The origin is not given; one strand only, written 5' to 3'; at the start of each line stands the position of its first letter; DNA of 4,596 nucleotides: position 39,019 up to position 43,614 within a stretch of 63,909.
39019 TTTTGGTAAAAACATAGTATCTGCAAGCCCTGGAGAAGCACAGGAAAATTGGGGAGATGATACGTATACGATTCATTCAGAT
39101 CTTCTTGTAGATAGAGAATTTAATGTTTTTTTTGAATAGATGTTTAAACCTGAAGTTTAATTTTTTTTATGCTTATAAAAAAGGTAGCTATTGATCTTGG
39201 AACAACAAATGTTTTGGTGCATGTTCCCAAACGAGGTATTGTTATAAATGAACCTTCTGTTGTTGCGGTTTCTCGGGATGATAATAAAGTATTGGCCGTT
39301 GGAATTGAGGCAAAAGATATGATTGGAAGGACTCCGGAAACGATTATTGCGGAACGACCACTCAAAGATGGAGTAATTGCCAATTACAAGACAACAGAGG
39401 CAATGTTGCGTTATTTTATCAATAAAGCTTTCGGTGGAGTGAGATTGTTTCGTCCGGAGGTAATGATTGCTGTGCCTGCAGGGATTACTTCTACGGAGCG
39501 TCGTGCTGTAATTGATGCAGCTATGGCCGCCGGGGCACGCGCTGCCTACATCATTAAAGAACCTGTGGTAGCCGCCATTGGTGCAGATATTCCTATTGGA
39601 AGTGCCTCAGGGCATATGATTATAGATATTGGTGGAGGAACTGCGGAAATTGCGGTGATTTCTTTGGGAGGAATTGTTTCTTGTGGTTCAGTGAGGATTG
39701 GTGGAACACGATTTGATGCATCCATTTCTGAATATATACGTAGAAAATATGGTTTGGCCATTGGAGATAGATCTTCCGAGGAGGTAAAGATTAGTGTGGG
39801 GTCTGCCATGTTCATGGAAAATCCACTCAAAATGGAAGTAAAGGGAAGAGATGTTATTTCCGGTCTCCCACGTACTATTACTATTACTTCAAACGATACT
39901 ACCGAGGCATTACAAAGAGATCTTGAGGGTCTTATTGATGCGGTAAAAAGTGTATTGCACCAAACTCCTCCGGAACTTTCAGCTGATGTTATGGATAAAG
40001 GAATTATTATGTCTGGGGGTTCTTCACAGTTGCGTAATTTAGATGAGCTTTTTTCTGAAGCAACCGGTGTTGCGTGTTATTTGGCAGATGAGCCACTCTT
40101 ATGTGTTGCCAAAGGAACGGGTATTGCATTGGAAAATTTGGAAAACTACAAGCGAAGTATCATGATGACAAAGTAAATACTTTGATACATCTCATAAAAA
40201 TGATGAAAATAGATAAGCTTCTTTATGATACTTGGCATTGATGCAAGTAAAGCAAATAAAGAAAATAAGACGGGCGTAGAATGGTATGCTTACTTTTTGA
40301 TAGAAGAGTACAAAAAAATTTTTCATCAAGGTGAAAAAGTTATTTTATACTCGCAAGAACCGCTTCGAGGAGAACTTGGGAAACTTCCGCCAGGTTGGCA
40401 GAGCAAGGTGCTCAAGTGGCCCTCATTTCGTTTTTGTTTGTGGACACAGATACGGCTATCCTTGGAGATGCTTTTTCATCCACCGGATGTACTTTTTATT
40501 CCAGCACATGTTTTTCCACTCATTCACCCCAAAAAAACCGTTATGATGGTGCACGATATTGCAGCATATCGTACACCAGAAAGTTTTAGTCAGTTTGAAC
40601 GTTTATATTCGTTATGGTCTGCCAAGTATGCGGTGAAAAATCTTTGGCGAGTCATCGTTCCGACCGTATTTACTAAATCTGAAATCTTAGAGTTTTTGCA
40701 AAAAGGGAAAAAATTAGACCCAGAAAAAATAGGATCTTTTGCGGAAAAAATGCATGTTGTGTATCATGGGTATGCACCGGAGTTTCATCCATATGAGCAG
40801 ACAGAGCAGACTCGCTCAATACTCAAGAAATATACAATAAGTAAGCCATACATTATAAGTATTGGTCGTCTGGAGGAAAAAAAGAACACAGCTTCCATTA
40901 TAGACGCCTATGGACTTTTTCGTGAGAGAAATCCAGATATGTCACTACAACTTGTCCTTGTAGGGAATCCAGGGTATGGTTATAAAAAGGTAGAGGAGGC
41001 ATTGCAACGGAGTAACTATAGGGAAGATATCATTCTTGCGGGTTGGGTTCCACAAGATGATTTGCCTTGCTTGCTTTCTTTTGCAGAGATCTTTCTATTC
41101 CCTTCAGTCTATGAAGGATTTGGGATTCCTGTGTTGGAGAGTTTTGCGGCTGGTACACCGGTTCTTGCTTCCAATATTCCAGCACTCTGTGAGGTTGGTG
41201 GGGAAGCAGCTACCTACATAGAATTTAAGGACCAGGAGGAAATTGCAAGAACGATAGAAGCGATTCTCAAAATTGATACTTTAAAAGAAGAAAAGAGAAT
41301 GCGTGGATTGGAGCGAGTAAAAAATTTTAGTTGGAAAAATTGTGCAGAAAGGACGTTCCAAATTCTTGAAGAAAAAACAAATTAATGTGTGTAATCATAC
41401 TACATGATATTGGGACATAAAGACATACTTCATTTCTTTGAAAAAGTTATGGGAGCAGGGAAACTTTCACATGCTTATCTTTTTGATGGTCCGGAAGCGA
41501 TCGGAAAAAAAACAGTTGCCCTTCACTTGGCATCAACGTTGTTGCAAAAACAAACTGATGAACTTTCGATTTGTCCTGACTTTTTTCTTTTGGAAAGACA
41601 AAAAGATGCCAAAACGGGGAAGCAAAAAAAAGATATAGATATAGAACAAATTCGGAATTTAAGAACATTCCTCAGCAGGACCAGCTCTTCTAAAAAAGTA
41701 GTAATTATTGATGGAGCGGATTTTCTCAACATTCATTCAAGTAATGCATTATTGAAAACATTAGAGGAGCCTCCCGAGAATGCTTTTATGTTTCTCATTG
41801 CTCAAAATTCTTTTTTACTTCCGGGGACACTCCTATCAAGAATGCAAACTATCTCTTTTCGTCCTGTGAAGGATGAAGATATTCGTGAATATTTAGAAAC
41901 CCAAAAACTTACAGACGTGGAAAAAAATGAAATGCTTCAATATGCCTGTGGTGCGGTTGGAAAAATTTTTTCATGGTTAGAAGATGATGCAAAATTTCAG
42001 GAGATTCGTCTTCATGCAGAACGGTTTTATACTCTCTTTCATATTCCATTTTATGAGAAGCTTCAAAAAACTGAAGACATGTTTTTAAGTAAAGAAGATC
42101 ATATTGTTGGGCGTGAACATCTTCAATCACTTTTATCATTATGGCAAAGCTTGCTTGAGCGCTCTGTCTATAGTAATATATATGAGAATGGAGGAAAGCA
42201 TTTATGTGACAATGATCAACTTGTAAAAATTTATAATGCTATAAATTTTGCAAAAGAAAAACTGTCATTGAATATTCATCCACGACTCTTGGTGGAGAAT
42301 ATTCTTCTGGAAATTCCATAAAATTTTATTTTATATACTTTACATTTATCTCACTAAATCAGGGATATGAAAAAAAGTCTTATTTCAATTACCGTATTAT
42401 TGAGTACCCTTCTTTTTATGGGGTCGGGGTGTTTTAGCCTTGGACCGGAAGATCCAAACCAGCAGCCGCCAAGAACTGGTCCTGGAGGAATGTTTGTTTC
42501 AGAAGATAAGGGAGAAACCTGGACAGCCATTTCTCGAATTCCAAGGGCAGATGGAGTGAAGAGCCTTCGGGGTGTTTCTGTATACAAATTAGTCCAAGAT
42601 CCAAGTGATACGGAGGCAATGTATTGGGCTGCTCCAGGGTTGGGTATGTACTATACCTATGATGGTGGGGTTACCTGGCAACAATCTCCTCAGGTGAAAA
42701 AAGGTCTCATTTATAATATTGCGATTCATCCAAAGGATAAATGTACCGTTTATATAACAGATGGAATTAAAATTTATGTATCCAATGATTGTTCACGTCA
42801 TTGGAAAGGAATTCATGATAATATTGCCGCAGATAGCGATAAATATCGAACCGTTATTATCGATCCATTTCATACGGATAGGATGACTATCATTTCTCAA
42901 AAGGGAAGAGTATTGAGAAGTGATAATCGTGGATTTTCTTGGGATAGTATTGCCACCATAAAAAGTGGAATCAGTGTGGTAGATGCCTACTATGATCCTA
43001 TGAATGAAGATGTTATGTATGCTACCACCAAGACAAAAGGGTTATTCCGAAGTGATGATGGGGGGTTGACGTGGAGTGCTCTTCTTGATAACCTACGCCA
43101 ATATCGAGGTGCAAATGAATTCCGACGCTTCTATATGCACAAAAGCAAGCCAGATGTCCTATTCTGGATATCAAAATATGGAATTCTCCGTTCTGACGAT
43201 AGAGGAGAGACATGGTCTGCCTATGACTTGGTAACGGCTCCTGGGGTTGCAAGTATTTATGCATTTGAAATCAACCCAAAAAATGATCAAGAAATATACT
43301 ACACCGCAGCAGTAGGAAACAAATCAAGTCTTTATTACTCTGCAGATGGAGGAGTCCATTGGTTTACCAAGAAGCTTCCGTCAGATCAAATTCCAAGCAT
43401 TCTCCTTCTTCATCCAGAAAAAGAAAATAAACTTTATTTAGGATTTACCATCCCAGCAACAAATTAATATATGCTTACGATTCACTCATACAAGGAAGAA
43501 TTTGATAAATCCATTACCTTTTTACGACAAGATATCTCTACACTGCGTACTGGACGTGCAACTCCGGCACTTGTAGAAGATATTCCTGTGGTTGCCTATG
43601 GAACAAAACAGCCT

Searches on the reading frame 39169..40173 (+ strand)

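Call 102: search_protein_families(library=pfam, max_evalue=0.00001, proteins=[window:39169-40173:+])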
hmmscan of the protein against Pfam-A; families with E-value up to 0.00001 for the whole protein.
window:39169-40173:+ (335 aa): 4 families
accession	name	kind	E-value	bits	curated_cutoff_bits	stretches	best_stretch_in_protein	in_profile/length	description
PF06723.19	MreB_Mbl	-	9.5e-131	435.9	27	1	4-328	2-326/327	MreB/Mbl protein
PF00012.26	HSP70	-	6.9e-12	44.8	20.6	1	97-316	135-367/599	Hsp70 protein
PF14450.12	FtsA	-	1.9e-09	38.4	31.8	1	151-302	2-106/127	Cell division protein FtsA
PF00022.25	Actin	-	5.3e-09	35.6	27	1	29-193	31-190/410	Actin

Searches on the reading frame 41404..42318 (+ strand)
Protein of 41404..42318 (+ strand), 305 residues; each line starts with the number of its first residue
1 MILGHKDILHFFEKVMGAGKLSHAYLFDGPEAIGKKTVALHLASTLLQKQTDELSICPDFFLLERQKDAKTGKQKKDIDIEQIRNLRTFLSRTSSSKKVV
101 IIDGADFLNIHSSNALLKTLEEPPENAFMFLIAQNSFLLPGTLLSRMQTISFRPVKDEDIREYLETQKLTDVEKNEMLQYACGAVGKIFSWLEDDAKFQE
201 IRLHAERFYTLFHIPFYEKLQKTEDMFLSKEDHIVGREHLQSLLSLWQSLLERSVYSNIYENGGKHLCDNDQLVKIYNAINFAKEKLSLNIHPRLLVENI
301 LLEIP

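Call 102: search_protein_families(library=pfam, max_evalue=0.00001, proteins=[window:41404-42318:+])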
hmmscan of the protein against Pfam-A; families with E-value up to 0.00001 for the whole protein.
window:41404-42318:+ (305 aa): 1 family
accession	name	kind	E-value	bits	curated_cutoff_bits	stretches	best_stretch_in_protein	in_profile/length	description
PF13177.12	DNA_pol3_delta2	-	7.2e-32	111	27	1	5-155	2-160/161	DNA polymerase III, delta subunit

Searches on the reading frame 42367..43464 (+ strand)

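Call 102: search_protein_families(library=pfam, max_evalue=0.00001, proteins=[window:42367-43464:+])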
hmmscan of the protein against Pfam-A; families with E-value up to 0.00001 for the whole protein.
window:42367-43464:+ (366 aa): 3 families
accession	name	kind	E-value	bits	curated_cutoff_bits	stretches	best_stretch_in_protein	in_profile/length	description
PF15902.12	Sortilin-Vps10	-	8.5e-29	101.1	33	3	42-154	3-117/446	Sortilin, neurotensin receptor 3,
PF02012.26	BNR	-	2.7e-11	42.1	27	0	227-237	1-11/12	BNR/Asp-box repeat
PF14870.12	PSII_BNR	-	4.5e-09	36.4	27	0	135-241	39-142/303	Photosynthesis system II assembly factor YCF48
